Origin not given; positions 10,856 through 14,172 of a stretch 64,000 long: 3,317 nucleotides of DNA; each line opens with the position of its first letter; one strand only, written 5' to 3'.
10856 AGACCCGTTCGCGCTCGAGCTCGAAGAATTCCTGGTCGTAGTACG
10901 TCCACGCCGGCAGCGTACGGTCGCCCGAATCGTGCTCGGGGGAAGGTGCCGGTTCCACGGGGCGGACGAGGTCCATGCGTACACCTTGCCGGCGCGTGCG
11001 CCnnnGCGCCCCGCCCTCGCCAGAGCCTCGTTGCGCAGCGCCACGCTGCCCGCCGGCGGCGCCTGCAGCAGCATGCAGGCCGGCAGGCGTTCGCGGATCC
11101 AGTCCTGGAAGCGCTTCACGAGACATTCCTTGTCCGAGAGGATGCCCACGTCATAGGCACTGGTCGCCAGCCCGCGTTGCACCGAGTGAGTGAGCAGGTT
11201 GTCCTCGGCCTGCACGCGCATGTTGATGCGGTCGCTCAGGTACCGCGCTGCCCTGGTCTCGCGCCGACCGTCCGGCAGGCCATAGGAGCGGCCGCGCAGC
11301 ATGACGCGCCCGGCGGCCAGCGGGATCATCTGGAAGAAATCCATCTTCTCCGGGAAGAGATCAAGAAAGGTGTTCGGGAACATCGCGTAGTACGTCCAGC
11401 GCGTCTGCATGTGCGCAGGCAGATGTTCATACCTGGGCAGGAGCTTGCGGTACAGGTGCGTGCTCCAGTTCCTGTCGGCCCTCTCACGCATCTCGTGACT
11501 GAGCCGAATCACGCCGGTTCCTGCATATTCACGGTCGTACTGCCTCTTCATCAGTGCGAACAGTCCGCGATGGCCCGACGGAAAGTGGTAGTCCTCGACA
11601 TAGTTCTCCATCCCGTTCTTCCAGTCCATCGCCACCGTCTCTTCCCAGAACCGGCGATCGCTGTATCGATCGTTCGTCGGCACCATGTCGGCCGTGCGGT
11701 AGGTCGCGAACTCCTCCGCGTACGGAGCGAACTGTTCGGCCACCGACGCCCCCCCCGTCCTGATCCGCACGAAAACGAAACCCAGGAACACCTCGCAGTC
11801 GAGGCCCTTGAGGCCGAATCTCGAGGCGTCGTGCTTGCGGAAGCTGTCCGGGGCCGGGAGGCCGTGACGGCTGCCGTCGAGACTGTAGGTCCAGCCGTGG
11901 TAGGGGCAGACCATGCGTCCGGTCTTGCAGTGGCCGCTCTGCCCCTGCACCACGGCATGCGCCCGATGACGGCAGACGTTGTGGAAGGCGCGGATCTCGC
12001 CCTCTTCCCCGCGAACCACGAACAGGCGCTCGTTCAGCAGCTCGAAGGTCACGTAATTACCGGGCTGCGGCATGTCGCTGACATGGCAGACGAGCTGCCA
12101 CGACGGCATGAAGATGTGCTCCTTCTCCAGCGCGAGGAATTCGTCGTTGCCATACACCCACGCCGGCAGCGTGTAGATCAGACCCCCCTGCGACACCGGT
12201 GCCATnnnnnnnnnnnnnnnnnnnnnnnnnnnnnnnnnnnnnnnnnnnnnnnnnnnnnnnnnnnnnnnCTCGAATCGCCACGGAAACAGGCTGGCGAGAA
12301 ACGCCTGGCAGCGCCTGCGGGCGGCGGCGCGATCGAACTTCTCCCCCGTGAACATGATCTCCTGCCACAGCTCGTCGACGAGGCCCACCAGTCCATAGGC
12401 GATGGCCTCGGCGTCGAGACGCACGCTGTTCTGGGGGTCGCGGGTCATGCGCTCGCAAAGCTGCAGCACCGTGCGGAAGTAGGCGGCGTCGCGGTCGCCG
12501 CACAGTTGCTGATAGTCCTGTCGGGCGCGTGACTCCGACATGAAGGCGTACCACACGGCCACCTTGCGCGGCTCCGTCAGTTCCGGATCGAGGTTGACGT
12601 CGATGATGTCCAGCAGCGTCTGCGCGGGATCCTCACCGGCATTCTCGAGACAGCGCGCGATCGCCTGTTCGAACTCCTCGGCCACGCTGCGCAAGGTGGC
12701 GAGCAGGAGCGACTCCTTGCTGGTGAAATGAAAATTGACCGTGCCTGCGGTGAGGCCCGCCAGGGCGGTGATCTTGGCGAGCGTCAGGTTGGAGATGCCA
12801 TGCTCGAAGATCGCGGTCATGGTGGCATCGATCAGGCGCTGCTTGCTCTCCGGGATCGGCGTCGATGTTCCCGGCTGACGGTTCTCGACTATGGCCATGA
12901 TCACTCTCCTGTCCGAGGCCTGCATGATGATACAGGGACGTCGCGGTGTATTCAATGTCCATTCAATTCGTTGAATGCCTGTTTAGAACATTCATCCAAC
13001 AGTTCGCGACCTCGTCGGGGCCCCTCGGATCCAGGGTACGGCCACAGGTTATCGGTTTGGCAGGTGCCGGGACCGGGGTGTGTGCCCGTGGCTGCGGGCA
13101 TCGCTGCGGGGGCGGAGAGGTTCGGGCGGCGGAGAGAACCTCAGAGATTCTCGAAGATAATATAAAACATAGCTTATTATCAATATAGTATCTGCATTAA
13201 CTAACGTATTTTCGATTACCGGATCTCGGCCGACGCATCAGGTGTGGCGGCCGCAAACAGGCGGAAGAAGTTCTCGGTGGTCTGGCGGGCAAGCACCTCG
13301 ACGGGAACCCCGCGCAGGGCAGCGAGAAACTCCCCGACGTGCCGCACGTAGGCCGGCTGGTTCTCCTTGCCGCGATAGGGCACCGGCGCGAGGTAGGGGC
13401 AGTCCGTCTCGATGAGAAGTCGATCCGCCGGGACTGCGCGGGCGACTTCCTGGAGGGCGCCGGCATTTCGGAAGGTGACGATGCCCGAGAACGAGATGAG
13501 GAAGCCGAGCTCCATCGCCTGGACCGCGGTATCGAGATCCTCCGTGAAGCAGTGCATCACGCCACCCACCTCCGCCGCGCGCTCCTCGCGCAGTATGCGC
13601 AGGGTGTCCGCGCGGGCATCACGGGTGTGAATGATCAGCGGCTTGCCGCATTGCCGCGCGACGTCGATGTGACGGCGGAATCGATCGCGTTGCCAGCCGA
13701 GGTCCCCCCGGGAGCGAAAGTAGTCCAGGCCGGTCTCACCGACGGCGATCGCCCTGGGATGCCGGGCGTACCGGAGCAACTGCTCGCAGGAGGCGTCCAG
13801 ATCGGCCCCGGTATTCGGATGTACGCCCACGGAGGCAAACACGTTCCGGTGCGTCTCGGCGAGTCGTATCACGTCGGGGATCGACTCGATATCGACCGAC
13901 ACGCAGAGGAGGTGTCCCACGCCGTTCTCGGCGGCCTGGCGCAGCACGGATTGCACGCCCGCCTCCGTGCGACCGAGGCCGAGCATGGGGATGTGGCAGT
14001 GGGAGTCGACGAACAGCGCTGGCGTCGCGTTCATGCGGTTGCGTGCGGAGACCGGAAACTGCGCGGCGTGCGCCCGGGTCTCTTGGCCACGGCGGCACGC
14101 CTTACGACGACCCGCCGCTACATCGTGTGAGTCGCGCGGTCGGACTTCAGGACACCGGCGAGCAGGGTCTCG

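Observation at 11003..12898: TetR-family repressor domain fused in-frame to a Rieske oxygenase alpha subunit (enzyme-regulator fusion, PutA-like logic)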

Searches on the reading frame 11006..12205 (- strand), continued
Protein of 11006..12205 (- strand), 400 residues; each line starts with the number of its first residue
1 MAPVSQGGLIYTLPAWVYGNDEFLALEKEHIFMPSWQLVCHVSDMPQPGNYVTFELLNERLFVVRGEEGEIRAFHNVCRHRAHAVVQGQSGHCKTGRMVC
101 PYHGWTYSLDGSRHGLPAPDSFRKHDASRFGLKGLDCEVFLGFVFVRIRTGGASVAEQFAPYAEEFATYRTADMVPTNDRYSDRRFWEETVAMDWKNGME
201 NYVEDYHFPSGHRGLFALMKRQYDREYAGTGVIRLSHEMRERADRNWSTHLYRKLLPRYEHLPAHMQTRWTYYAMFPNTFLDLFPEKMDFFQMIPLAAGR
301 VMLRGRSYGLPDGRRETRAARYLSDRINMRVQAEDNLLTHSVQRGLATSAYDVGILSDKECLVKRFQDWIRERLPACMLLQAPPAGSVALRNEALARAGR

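Call 60: find_encoding_contigs(protein=P0121, flank=5000, max_places=3)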
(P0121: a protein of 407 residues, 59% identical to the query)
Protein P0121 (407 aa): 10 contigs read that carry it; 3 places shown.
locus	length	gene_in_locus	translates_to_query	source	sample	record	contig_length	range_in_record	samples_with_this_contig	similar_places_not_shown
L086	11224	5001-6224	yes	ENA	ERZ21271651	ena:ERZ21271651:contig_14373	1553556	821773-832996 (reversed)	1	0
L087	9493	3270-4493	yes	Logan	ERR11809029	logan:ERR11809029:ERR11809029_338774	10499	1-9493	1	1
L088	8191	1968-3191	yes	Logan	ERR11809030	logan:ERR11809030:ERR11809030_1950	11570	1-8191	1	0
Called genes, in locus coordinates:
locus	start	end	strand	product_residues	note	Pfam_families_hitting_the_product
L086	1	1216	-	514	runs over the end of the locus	PF00890:FAD_binding_2 (faint), PF01266:DAO, PF01593:Amino_oxidase, PF03486:HI0933_like (faint), PF07992:Pyr_redox_2 (faint), PF13450:NAD_binding_8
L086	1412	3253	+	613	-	PF01266:DAO (weak), PF13450:NAD_binding_8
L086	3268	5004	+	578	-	PF07969:Amidohydro_3, PF01979:Amidohydro_1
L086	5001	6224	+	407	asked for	PF00355:Rieske, PF00848:Ring_hydroxyl_A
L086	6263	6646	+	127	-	PF20337:DUF6632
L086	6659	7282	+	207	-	-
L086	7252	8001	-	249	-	PF00378:ECH_1, PF16113:ECH_2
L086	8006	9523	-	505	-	PF00171:Aldedh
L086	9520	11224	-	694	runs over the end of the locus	PF02629:CoA_binding (weak), PF13380:CoA_binding_2, PF13607:Succ_CoA_lig, PF13549:ATP-grasp_5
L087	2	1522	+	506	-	?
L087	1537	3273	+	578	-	PF07969:Amidohydro_3, PF01979:Amidohydro_1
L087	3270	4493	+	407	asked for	PF00355:Rieske, PF00848:Ring_hydroxyl_A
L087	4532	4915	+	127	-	PF20337:DUF6632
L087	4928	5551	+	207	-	-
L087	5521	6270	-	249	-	PF00378:ECH_1, PF16113:ECH_2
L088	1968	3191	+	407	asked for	PF00355:Rieske, PF00848:Ring_hydroxyl_A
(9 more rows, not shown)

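Call 66: find_homologous_proteins(query=P0197, max_evalue=1e-20)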
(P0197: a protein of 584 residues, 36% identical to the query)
Query P0197 (584 aa): 7 proteins with E <= 1e-20 among 8000 candidates.
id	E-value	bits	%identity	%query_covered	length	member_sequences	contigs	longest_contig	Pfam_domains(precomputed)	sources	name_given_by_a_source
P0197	0.0e+0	1285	100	100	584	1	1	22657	PF13977.12,PF00440.30,PF00355.33,PF00848.26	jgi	-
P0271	3.7e-127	444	45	97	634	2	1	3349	PF13977.12,PF00440.30,PF00355.33,PF00848.26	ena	-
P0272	3.5e-125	437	44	96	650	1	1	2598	PF13977.12,PF00440.30,PF00355.33,PF00848.26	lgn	-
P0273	5.6e-121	423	41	96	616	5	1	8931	PF13977.12,PF00440.30,PF00355.33,PF00848.26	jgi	jgi:phenylpropionate dioxygenase-like ring-hydroxylating dioxygenase large terminal subunit/AcrR fam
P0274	3.2e-118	414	41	95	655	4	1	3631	PF13977.12,PF00440.30,PF00355.33,PF00848.26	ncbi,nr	ncbi:MAG: Rieske 2Fe-2S domain-containing protein, partial [Alphaproteobacteria bacterium]|nr:Rieske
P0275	1.3e-95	340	39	96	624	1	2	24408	PF13977.12,PF00440.30,PF00355.33,PF00848.26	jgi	-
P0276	3.0e-52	197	45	47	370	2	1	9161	PF13673.14,PF13977.12,PF00440.30,PF13302.14,PF13508.14,PF08445.17,PF00583.32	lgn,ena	-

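Call 69: find_homologous_proteins(query=P0236, max_evalue=1e-20)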
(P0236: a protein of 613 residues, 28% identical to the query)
Query P0236 (613 aa): 13 proteins with E <= 1e-20 among 4369 candidates.
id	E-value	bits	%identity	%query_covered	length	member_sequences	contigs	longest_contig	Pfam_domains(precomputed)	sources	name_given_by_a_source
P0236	0.0e+0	1419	100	100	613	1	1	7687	PF00440.30,PF00355.33,PF00848.26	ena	-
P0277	2.7e-184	632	46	98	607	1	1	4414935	PF00440.30,PF00355.33,PF00848.26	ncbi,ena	-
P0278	9.3e-157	541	41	98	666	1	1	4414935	PF00440.30,PF00355.33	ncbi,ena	-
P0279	4.4e-148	513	38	98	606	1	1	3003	PF00440.30,PF00355.33,PF00848.26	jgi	jgi:phenylpropionate dioxygenase-like ring-hydroxylating dioxygenase large terminal subunit/AcrR fam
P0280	1.5e-108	382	34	97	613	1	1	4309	PF13977.12,PF00440.30,PF00355.33,PF00848.26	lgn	-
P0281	1.9e-105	372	33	98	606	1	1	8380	PF13977.12,PF00440.30,PF00355.33,PF00848.26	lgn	-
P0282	1.1e-102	363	34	96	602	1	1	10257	PF13977.12,PF00440.30,PF00355.33,PF00848.26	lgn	-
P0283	1.0e-99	353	31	97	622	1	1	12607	PF13977.12,PF00440.30,PF00355.33,PF00848.26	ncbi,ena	-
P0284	9.8e-99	350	34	96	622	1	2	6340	PF13977.12,PF00440.30,PF00355.33,PF00848.26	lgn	-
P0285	2.8e-82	295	30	96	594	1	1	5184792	PF13977.12,PF00440.30,PF00355.33,PF00848.26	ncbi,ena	-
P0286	5.1e-67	245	27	98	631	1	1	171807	PF13977.12,PF00440.30,PF00355.33,PF00848.26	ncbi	ncbi:MAG: SRPBCC family protein [Pseudomonadota bacterium]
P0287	4.9e-26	110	34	34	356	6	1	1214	PF00355.33,PF00848.26,PF19112.7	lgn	-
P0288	4.9e-23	100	29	48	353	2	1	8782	PF00355.33,PF00848.26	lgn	-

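Call 72: find_encoding_contigs(protein=P0277, flank=8000, max_places=1)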
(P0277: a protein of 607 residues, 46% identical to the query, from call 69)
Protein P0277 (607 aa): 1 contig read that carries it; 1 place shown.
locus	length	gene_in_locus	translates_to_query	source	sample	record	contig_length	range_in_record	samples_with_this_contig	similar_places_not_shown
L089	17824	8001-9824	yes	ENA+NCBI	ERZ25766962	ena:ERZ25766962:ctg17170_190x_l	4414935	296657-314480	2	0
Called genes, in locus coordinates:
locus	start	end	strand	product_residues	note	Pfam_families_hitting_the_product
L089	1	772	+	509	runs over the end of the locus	-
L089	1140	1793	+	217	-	PF00440:TetR_N, PF16925:TetR_C_13, PF21993:TetR_C_13_2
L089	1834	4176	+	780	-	PF03176:MMPL, PF00873:ACR_tran (weak), PF02460:Patched, PF12349:Sterol-sensing (weak), PF03176:MMPL (weak)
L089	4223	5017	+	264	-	PF07044:DUF1329 (faint), PF17131:TP_0789-like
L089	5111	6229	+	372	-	-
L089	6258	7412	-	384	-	PF11376:DUF3179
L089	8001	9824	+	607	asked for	PF00440:TetR_N, PF00355:Rieske, PF00848:Ring_hydroxyl_A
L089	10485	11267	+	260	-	PF01073:3Beta_HSD (faint), PF01370:Epimerase, PF04321:RmlD_sub_bind (weak), PF07993:NAD_binding_4, PF16363:GDP_Man_Dehyd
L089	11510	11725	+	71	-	PF23876:DUF7230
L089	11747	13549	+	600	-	PF00270:DEAD, PF00271:Helicase_C, PF16124:RecQ_Zn_bind, PF09382:RQC, PF00570:HRDC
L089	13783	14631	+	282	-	PF08443:RimK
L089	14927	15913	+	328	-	PF08443:RimK (weak), PF07478:Dala_Dala_lig_C (weak), PF02955:GSH-S_ATP (weak)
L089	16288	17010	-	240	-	PF25973:BSH_CzcB, PF25954:Beta-barrel_RND_2 (weak)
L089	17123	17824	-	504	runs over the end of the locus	PF07517:SecA_DEAD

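Call 73: find_encoding_contigs(protein=P0278, flank=8000, max_places=1)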
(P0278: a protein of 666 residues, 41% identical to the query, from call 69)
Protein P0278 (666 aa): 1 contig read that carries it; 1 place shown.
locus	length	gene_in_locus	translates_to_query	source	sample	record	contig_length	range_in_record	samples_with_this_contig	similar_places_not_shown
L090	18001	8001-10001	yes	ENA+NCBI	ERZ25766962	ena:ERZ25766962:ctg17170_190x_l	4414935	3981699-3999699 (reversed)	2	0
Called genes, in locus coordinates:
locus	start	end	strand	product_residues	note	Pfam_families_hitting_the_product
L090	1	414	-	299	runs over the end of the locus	PF02574:S-methyl_trans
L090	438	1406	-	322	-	PF01212:Beta_elim_lyase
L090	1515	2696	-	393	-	PF01321:Creatinase_N, PF00557:Peptidase_M24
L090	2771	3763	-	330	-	PF24827:AstE_AspA_cat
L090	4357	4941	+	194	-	-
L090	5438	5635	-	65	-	-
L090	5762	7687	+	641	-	-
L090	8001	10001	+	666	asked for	PF00440:TetR_N (weak), PF00355:Rieske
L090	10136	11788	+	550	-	-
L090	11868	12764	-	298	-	PF02668:TauD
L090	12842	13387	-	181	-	-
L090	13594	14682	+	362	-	PF00174:Oxidored_molyb, PF03404:Mo-co_dimer (weak)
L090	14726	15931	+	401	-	PF06155:GBBH-like_N, PF02668:TauD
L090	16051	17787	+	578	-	-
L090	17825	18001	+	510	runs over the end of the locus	PF13231:PMT_2 (weak)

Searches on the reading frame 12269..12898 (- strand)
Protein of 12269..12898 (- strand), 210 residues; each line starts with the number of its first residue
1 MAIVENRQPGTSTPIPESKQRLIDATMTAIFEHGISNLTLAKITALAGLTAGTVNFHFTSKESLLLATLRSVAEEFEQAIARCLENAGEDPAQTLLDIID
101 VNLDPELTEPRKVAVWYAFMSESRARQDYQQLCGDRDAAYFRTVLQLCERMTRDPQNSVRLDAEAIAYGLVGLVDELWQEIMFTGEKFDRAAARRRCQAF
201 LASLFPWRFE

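Call 24: search_solved_structures(query=window:12269-12898:-, max_evalue=0.001)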
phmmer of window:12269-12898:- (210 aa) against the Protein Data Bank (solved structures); distinct sequences matched with E-value up to 0.001: 55.
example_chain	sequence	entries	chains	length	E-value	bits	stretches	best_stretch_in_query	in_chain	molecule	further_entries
3e7q_A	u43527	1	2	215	1.9e-12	50.6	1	16-202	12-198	transcriptional regulator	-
5daj_A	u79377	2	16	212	1.8e-09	40.9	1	22-161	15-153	NalD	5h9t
2w53_A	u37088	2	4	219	2.3e-09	40.5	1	17-156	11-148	REPRESSOR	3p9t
2xdn_A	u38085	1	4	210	3.1e-09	40.1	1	15-97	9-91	HTH-TYPE TRANSCRIPTIONAL REGULATOR TTGR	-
9b7y_A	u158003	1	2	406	4.5e-09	39.6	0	14-89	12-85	Transcriptional repressor Mce3R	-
4ich_A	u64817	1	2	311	6.3e-09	39.1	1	7-186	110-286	Transcriptional regulator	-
2gfn_A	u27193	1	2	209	9.5e-09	38.5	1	17-180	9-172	HTH-type transcriptional regulator pksA related protein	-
4kwa_A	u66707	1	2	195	1.3e-08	38.1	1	15-186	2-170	Transcriptional regulator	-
7k1a_A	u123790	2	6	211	1.3e-08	38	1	15-97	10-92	HTH-type transcriptional regulator TtgR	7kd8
2uxh_A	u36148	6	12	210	1.7e-08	37.7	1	15-97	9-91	HTH-TYPE TRANSCRIPTIONAL REGULATOR TTGR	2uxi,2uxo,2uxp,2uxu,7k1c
4jnn_A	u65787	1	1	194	2.5e-08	37.1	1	17-186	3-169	Transcriptional regulator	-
4nel_A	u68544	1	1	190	2.7e-08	37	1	17-186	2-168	Transcriptional regulator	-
8v90_A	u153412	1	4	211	4.7e-08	36.2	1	15-95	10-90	HTH-type transcriptional regulator TtgR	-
3iuv_A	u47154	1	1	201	1.8e-07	34.3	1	16-82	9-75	uncharacterized TetR family protein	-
3hta_A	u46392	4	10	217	1.9e-07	34.2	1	16-82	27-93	EbrA repressor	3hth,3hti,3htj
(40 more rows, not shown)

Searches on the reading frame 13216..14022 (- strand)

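Call 11: search_protein_families(library=pfam, proteins=[window:13216-14022:-], max_evalue=0.001)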
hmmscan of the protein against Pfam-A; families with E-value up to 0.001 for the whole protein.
window:13216-14022:- (268 aa): 1 family
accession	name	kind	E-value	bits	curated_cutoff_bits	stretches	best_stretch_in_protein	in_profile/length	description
PF01026.27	TatD_DNase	-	5.5e-80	268.8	27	1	5-256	1-252/253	TatD related DNase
